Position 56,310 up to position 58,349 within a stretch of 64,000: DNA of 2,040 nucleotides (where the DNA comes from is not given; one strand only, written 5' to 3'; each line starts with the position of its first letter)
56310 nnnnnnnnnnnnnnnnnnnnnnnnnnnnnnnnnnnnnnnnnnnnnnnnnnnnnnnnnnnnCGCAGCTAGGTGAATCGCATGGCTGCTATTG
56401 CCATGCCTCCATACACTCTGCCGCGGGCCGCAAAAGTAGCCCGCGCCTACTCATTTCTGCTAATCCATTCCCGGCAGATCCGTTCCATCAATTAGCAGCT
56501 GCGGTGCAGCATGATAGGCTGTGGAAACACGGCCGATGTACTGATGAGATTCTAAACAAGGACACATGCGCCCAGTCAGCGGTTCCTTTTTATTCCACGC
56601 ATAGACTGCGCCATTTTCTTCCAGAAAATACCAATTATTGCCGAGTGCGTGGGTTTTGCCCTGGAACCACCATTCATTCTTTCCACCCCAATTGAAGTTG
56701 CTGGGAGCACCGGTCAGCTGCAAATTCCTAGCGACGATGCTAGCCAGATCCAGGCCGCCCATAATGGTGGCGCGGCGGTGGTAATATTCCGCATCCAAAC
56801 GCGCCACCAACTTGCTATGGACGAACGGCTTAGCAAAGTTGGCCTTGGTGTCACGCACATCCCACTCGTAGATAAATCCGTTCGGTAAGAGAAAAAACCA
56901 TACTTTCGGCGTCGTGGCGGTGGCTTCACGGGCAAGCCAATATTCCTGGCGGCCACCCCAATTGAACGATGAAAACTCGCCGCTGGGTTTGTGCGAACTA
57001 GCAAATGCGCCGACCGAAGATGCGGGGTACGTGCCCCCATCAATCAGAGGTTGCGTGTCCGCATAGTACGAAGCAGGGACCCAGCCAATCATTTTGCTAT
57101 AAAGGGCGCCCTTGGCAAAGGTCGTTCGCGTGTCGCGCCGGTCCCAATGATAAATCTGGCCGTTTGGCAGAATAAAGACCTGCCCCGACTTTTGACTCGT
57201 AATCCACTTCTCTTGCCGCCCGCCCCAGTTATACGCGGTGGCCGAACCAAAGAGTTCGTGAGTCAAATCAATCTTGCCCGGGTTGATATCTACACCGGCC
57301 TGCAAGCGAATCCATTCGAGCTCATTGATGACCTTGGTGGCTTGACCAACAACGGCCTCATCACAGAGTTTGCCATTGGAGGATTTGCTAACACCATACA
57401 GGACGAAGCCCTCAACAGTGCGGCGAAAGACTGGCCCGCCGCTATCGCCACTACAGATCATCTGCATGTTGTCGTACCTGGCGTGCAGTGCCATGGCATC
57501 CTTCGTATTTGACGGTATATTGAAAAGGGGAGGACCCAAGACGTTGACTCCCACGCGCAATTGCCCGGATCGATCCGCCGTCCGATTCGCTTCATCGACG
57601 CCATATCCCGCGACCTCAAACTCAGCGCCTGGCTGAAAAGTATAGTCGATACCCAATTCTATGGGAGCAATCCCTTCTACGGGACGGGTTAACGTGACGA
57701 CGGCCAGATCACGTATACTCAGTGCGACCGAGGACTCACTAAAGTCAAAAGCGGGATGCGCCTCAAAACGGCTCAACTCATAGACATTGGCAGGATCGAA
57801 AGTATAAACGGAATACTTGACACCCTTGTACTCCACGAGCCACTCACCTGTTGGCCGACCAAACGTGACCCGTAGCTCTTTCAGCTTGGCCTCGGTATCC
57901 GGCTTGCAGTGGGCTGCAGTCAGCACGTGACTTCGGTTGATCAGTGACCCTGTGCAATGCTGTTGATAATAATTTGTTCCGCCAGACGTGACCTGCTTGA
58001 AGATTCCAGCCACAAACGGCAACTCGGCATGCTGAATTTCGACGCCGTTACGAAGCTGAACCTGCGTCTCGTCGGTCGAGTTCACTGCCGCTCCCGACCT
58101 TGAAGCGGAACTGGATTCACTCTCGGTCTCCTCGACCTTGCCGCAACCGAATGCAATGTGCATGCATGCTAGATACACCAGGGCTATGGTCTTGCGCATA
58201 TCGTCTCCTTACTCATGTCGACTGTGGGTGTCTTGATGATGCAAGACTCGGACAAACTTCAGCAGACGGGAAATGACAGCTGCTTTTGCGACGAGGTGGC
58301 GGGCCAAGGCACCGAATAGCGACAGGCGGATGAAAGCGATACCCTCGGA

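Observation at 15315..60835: Shared acidic-x-[ILV]-P-G-[YF]-L motif about 20-30 residues behind the signal/lipobox Cys in five otherwise unrelated exported proteins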

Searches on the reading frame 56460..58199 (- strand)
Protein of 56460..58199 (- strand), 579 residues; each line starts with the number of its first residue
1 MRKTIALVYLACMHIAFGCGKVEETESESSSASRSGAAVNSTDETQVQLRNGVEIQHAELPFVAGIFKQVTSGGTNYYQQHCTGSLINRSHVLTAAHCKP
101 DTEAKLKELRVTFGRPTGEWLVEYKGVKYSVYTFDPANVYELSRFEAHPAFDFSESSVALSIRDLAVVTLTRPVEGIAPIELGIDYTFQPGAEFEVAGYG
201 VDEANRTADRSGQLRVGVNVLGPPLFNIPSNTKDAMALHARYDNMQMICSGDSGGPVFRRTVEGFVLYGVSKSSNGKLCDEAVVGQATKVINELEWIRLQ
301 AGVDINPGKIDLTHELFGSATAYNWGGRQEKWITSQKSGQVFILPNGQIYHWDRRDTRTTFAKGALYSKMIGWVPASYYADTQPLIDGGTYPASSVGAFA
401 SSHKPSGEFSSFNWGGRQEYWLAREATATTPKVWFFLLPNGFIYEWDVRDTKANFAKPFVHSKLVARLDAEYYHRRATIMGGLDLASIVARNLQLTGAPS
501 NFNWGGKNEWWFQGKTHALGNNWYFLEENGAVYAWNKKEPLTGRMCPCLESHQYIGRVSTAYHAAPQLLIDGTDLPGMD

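Call 75: search_protein_families(library=pfam, proteins=[window:56460-58199:-], max_evalue=0.01)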
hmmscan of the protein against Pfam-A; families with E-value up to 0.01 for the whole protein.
window:56460-58199:- (579 aa): 2 families
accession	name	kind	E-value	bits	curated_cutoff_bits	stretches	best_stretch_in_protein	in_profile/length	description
PF00089.32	Trypsin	-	2.3e-19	70.6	20.6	1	51-297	3-220/220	Trypsin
PF13365.12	Trypsin_2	-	6.8e-06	27.3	27.6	1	82-261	1-138/144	Trypsin-like peptidase domain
